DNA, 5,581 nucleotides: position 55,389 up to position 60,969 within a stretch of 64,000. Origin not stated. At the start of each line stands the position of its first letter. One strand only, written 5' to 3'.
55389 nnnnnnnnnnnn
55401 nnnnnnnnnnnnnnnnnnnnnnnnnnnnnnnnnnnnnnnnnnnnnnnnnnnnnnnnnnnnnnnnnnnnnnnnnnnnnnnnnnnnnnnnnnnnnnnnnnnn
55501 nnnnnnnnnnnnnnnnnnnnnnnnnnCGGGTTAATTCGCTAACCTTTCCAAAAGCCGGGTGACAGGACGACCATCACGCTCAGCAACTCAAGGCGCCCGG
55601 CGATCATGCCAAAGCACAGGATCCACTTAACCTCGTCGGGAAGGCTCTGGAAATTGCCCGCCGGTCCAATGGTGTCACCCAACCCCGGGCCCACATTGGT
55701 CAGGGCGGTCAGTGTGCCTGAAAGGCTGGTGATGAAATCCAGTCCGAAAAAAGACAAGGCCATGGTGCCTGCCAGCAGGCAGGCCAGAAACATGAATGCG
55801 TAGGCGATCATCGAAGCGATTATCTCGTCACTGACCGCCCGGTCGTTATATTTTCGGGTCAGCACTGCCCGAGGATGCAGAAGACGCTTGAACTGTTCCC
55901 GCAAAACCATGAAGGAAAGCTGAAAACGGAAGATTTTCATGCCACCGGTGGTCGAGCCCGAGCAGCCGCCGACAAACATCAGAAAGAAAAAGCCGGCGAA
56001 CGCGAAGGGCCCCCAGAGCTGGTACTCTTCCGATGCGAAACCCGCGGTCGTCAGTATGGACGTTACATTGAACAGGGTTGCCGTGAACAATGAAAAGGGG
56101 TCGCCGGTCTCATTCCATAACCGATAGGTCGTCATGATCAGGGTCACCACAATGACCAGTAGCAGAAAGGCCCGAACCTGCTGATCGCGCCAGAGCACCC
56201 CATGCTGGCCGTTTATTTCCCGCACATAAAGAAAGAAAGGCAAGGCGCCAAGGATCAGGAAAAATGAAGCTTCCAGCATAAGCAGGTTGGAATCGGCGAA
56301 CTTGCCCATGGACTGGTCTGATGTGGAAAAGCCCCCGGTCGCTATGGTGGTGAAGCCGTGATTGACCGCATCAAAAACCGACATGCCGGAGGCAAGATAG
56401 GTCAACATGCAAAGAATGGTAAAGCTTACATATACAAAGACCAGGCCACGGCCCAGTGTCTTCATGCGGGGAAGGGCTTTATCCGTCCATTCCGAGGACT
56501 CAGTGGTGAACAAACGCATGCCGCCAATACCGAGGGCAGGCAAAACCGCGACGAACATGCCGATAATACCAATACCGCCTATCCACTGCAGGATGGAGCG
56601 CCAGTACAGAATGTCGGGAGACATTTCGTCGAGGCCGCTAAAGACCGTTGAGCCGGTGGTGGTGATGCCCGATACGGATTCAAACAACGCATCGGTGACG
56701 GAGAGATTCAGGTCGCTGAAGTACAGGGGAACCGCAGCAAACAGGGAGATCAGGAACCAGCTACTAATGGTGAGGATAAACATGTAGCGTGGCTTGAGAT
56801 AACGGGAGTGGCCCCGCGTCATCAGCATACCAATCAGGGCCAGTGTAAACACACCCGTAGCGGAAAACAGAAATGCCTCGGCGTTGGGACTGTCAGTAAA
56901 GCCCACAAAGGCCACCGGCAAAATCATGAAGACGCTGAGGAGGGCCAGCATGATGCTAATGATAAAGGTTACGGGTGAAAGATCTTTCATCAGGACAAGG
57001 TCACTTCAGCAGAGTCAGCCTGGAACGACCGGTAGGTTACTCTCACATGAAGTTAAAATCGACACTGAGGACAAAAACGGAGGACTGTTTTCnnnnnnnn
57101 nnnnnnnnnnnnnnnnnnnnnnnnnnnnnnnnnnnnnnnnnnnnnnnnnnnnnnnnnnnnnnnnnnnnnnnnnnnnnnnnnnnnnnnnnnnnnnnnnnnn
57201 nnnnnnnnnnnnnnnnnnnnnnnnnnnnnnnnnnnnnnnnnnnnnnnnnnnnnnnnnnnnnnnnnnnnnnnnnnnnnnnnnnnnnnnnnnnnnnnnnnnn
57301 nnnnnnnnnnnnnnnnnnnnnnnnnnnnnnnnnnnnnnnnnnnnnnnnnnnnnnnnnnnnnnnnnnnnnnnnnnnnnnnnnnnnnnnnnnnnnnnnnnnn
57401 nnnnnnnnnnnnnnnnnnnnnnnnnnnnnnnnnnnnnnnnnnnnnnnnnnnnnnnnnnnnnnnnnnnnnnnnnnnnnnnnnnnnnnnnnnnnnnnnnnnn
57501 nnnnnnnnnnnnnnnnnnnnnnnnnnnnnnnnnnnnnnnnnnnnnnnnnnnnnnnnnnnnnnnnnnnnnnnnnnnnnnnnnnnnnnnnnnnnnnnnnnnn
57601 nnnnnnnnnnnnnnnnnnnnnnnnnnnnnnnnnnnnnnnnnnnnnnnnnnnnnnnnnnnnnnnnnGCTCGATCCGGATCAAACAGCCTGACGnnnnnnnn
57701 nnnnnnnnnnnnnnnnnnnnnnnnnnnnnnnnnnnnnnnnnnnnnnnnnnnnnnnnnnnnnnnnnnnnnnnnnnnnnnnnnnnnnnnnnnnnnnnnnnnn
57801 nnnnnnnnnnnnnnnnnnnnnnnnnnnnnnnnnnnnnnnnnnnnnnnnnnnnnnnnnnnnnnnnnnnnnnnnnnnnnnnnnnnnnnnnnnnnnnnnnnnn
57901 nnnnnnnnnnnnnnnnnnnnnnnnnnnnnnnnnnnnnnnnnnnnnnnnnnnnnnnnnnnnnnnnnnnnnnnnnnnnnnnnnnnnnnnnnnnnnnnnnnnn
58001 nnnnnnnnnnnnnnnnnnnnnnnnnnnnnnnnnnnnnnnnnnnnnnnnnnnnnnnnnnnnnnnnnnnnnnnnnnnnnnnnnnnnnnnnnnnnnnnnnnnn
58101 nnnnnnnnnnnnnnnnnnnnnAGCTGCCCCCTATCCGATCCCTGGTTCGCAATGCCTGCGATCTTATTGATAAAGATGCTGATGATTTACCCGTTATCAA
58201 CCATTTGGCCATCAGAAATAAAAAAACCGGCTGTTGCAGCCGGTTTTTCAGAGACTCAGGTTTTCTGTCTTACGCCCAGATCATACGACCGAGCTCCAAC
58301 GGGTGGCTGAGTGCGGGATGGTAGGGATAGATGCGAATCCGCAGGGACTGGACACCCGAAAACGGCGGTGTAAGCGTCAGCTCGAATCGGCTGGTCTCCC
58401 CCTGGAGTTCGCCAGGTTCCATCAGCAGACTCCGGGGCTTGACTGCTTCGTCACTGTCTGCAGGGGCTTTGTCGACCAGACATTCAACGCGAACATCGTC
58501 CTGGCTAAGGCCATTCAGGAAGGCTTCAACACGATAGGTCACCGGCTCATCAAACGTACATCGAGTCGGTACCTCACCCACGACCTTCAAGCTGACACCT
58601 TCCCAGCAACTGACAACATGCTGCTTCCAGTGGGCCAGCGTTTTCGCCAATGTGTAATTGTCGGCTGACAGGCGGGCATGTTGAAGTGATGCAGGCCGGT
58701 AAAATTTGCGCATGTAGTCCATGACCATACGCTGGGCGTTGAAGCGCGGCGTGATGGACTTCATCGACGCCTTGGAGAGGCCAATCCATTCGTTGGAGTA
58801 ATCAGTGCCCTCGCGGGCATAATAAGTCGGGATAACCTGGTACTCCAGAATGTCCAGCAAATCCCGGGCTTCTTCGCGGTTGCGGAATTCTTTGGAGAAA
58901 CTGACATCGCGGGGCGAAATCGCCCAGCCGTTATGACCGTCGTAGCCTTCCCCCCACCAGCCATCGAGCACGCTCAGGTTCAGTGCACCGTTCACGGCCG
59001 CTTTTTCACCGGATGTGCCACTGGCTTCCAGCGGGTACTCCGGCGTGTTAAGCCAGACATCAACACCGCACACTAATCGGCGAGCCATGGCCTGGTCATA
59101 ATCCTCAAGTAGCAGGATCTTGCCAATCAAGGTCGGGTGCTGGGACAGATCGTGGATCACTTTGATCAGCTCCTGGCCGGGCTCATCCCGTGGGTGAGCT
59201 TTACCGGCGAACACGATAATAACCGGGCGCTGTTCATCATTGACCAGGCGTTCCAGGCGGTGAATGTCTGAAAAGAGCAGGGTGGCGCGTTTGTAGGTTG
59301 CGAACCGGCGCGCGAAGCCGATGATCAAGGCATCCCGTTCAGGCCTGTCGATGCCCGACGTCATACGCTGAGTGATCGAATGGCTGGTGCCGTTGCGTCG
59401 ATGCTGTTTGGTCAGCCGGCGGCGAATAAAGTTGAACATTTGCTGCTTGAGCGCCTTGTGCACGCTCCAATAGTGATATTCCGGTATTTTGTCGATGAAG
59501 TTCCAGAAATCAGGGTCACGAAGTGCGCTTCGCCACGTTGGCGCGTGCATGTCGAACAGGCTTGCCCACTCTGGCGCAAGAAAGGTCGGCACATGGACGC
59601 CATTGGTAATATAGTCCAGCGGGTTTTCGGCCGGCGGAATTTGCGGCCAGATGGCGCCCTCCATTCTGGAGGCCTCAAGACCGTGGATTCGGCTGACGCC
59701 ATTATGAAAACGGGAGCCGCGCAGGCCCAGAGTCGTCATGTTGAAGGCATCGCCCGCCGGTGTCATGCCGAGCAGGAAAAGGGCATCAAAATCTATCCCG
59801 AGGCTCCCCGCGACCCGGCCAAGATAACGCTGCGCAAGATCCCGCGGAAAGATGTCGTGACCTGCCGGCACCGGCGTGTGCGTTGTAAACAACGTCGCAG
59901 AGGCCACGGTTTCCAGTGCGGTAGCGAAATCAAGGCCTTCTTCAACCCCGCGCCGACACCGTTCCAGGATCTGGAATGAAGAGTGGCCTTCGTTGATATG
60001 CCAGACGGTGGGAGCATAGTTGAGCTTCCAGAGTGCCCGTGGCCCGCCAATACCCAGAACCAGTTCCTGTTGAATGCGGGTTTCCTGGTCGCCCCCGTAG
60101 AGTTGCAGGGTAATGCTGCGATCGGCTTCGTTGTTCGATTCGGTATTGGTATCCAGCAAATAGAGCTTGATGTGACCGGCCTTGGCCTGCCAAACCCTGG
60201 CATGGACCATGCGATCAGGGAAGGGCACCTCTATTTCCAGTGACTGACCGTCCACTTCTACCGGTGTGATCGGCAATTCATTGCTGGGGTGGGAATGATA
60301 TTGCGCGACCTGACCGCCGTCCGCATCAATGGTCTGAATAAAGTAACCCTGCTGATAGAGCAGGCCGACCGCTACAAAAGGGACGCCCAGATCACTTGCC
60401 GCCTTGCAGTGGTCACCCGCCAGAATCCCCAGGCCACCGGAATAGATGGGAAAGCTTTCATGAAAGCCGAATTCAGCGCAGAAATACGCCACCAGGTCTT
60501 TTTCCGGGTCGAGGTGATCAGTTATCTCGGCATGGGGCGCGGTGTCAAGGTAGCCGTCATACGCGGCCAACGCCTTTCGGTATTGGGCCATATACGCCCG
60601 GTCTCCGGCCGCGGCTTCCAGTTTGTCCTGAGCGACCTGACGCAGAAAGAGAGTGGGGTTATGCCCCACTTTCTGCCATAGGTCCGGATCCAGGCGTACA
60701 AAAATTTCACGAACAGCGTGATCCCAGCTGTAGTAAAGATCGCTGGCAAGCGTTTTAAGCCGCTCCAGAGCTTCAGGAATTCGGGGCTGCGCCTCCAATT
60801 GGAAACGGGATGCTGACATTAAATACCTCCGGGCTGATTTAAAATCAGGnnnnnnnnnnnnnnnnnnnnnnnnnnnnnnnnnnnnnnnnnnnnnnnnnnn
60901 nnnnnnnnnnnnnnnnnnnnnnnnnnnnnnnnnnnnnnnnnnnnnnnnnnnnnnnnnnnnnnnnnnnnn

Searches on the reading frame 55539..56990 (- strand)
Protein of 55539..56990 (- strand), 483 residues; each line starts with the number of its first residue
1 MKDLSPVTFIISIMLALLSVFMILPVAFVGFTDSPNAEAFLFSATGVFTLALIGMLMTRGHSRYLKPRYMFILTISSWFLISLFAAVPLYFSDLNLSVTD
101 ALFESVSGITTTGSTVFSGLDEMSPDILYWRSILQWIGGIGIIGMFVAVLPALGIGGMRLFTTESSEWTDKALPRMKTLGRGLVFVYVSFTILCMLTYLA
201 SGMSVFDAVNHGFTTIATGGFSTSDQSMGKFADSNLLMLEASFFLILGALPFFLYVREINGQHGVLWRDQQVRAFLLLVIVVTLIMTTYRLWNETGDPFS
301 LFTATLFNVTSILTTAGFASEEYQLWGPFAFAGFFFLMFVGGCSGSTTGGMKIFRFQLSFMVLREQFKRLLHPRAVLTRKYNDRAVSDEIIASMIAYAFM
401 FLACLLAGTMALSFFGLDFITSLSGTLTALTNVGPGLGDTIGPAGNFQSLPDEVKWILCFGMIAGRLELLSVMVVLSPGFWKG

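Call 57: search_protein_families(library=pfam, proteins=[window:55539-56990:-], max_evalue=1e-8)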
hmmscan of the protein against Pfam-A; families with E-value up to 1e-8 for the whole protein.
window:55539-56990:- (483 aa): 1 family
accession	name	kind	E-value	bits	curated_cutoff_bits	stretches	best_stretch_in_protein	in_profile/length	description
PF02386.22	TrkH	-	9.4e-62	209.5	27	1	44-476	7-490/502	Cation transport protein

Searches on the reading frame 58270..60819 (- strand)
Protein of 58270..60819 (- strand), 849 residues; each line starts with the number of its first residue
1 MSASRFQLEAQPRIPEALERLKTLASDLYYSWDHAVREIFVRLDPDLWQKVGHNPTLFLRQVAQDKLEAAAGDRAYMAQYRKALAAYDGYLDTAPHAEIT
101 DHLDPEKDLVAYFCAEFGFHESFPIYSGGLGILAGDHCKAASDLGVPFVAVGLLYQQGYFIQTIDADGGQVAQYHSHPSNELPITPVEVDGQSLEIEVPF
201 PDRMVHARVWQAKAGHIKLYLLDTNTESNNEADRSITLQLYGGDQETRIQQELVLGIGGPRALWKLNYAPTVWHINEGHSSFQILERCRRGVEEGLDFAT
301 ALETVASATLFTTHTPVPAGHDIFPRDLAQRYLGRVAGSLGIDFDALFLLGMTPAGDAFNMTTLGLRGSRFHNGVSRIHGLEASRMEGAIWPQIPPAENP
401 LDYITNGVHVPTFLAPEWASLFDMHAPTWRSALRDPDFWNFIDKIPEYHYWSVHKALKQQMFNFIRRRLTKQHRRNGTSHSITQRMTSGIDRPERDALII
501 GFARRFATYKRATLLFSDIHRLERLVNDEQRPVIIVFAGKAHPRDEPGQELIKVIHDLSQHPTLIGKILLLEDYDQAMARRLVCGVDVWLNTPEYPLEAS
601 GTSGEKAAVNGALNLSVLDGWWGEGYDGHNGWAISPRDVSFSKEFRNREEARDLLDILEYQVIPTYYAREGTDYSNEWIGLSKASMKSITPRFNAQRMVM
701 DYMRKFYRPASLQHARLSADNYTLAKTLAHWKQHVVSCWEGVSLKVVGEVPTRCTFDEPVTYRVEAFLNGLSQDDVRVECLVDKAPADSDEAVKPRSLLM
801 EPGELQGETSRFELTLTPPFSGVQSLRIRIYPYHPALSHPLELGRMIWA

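Call 57: search_protein_families(library=pfam, proteins=[window:58270-60819:-], max_evalue=1e-8)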
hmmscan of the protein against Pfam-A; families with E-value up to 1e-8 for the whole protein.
window:58270-60819:- (849 aa): 2 families
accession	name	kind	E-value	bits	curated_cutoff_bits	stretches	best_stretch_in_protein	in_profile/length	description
PF11897.13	DUF3417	-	1.1e-30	106.8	25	1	14-122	1-108/109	Protein of unknown function (DUF3417)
PF00343.26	Phosphorylase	-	3.6e-20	72.3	27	1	272-620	219-579/713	Carbohydrate phosphorylase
